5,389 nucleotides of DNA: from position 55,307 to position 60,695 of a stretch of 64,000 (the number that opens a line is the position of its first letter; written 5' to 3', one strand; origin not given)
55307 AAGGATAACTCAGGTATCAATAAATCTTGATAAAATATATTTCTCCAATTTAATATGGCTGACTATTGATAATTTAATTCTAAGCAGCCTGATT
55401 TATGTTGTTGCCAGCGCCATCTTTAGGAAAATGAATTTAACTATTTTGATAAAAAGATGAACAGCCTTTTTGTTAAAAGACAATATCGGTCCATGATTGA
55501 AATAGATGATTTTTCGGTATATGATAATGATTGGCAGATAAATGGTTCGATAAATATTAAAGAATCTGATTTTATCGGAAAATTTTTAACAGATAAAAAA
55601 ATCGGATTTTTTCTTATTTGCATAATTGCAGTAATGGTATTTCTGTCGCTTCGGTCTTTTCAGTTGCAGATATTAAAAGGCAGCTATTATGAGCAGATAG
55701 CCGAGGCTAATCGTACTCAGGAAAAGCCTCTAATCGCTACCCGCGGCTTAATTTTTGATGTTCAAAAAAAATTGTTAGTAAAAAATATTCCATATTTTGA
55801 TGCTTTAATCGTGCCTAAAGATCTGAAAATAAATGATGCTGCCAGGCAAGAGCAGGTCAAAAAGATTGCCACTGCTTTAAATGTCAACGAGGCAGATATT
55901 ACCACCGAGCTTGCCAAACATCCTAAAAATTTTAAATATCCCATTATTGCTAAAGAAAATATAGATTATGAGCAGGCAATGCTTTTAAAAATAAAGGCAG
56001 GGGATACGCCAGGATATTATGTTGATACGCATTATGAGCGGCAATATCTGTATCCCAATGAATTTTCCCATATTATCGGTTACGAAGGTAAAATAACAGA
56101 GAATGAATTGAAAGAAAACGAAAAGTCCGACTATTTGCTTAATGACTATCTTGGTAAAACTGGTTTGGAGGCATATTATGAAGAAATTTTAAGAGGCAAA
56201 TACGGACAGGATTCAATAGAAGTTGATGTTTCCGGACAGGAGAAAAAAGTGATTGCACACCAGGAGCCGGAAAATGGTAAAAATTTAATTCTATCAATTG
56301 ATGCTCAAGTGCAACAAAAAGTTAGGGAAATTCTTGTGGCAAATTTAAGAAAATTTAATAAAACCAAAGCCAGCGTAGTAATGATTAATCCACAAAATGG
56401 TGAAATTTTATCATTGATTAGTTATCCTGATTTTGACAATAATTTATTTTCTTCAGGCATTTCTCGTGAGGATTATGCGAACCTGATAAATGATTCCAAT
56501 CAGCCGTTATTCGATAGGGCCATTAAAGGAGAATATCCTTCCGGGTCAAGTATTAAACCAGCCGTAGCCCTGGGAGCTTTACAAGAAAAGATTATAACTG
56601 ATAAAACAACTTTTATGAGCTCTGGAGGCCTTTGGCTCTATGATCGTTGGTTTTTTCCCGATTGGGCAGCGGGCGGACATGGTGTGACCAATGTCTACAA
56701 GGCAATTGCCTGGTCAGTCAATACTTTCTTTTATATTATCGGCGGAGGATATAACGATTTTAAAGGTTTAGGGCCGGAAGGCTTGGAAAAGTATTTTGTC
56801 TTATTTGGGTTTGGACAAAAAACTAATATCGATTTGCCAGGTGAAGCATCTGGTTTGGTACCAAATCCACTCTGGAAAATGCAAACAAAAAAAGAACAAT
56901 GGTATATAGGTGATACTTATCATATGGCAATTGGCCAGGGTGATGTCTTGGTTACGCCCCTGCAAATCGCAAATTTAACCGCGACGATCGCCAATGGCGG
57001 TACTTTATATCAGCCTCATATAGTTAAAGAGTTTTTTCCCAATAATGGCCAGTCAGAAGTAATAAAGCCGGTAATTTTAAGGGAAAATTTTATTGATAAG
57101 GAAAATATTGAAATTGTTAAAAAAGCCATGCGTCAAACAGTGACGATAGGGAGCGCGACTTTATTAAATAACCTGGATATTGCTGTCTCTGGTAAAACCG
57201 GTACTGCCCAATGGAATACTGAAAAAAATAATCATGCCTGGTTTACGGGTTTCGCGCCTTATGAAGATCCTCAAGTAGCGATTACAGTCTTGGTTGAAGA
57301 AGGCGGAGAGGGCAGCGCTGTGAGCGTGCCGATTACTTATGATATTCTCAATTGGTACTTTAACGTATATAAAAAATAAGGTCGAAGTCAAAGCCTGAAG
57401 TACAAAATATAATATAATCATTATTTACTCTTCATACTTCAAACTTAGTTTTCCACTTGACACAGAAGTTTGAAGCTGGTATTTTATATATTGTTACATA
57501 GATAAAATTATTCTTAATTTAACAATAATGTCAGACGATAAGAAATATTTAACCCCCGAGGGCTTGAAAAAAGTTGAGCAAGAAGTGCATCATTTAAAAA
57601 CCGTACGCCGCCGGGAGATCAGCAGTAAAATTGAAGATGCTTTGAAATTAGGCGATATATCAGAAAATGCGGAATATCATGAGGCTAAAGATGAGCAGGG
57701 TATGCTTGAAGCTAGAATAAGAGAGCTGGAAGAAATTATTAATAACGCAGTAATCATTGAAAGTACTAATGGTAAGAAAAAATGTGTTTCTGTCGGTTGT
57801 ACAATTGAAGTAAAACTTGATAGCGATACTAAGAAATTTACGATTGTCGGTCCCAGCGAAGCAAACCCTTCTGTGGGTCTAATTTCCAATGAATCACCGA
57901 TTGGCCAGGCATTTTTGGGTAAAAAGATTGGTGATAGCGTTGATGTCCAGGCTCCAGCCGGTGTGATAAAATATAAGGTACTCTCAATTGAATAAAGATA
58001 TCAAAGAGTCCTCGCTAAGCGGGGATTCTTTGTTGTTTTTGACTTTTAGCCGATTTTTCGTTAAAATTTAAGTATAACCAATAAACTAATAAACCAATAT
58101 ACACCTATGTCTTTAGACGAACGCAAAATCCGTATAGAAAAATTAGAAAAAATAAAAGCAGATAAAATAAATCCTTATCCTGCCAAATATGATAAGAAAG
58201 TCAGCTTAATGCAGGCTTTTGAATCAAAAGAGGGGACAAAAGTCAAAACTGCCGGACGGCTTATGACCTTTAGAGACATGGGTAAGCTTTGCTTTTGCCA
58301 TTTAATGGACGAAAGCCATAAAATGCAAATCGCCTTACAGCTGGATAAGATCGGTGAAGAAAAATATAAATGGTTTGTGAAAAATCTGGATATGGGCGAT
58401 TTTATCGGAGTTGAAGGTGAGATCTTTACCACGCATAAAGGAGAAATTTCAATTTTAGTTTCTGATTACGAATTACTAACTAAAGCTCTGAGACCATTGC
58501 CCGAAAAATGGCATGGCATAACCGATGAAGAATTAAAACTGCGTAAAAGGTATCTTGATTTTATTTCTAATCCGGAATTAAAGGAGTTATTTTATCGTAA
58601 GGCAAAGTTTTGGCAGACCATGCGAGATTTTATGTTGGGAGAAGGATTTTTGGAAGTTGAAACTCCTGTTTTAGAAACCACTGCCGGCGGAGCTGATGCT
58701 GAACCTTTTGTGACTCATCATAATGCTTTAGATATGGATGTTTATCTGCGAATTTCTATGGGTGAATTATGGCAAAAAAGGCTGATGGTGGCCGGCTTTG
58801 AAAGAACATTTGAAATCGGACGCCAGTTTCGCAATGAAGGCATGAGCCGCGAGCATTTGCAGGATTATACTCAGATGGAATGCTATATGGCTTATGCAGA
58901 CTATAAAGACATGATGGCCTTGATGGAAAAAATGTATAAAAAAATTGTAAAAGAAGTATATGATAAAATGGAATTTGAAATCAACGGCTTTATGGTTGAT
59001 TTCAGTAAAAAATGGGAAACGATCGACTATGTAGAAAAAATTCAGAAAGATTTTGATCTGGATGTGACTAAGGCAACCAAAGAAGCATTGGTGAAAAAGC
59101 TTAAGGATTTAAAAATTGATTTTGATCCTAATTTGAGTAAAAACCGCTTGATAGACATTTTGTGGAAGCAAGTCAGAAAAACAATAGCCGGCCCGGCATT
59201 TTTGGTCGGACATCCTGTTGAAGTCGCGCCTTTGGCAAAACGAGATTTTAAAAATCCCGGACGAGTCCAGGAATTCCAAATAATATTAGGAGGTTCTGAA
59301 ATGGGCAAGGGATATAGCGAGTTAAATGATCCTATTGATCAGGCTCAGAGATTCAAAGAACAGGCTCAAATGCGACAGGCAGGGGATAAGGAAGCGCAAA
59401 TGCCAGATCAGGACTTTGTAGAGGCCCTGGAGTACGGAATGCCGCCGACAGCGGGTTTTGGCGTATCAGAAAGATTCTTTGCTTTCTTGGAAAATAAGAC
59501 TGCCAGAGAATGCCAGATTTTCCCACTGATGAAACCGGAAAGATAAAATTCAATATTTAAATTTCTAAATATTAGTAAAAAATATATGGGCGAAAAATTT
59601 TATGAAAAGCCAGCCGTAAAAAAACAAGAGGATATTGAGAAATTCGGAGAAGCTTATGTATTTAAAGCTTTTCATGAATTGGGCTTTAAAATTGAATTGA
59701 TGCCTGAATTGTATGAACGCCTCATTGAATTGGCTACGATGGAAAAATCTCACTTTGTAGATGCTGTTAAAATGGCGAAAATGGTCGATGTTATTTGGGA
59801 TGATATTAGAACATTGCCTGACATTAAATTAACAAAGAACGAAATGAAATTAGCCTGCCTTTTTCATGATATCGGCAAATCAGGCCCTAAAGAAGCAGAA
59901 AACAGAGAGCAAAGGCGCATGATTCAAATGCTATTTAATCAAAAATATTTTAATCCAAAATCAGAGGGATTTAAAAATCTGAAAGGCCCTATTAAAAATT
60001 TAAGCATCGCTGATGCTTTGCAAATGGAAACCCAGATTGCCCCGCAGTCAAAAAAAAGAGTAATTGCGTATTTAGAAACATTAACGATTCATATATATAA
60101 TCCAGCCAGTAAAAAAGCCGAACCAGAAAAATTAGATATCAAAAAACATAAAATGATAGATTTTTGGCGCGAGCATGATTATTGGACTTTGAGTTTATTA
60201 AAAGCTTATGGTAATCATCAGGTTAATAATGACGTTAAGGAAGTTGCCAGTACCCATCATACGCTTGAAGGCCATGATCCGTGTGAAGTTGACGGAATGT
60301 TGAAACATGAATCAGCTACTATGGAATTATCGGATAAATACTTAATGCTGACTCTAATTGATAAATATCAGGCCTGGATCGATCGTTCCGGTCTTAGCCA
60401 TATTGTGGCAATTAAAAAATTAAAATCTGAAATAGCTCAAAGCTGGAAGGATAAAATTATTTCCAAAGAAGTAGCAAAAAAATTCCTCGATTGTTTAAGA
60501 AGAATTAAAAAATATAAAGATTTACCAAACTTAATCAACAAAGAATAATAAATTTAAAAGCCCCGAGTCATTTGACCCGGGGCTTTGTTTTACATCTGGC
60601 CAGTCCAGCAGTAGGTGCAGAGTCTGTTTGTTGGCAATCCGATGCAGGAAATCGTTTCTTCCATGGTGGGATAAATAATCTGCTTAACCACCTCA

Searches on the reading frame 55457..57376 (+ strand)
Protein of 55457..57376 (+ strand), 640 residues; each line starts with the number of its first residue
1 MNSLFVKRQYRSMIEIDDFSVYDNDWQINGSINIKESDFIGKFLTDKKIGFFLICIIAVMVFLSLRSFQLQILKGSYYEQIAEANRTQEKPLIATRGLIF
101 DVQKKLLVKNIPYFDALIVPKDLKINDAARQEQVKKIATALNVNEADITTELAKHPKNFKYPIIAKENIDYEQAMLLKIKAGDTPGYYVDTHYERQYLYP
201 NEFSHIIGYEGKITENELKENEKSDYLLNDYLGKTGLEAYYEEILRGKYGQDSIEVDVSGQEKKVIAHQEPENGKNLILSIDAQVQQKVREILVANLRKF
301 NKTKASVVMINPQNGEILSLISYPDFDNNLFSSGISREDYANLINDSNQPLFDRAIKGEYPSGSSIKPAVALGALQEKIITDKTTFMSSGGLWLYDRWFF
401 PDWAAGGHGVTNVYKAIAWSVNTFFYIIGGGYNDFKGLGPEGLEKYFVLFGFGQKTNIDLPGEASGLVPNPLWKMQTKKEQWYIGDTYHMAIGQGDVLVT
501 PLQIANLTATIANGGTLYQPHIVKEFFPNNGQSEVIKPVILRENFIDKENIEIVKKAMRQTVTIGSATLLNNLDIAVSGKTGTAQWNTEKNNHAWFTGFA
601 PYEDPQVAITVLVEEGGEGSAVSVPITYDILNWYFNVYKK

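Call 77: search_protein_families(library=pfam, proteins=[window:55457-57376:+], max_evalue=0.0001)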
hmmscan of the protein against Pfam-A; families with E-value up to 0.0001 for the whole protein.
window:55457-57376:+ (640 aa): 2 families
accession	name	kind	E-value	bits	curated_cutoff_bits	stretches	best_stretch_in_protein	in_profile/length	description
PF00905.27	Transpeptidase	-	6.2e-63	213.2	22.1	1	306-631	2-298/299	Penicillin binding protein transpeptidase domain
PF03717.20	PBP_dimer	-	7.9e-37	127.9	24.4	1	94-264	4-177/180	Penicillin-binding Protein dimerisation domain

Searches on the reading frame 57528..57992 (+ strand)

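Call 77: search_protein_families(library=pfam, proteins=[window:57528-57992:+], max_evalue=0.0001)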
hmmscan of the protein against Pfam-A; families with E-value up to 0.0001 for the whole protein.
window:57528-57992:+ (155 aa): 2 families
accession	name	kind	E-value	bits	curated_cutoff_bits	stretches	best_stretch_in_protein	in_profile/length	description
PF03449.20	GreA_GreB_N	-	5e-28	97.5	24.5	1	7-76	2-71/71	Transcription elongation factor, N-terminal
PF01272.25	GreA_GreB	-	7.1e-24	84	26.9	1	84-155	3-76/77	Transcription elongation factor, GreA/GreB, C-term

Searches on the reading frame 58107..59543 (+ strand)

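Call 77: search_protein_families(library=pfam, proteins=[window:58107-59543:+], max_evalue=0.0001)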
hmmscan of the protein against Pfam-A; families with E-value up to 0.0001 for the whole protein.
window:58107-59543:+ (479 aa): 2 families
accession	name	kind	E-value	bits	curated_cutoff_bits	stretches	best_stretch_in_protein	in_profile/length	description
PF00152.25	tRNA-synt_2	-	5.1e-71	239.7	25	1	140-475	1-307/308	tRNA synthetases class II (D, K and N)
PF01336.31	tRNA_anti-codon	-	1.3e-13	51.1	27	1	46-124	1-75/75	OB-fold nucleic acid binding domain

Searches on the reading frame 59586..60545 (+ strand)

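Call 77: search_protein_families(library=pfam, proteins=[window:59586-60545:+], max_evalue=0.0001)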
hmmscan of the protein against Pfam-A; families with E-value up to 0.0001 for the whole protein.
window:59586-60545:+ (320 aa): 1 family
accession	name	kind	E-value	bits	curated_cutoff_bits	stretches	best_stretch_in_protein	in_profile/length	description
PF01966.28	HD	-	7.2e-05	23.5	22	0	75-108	20-48/116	HD domain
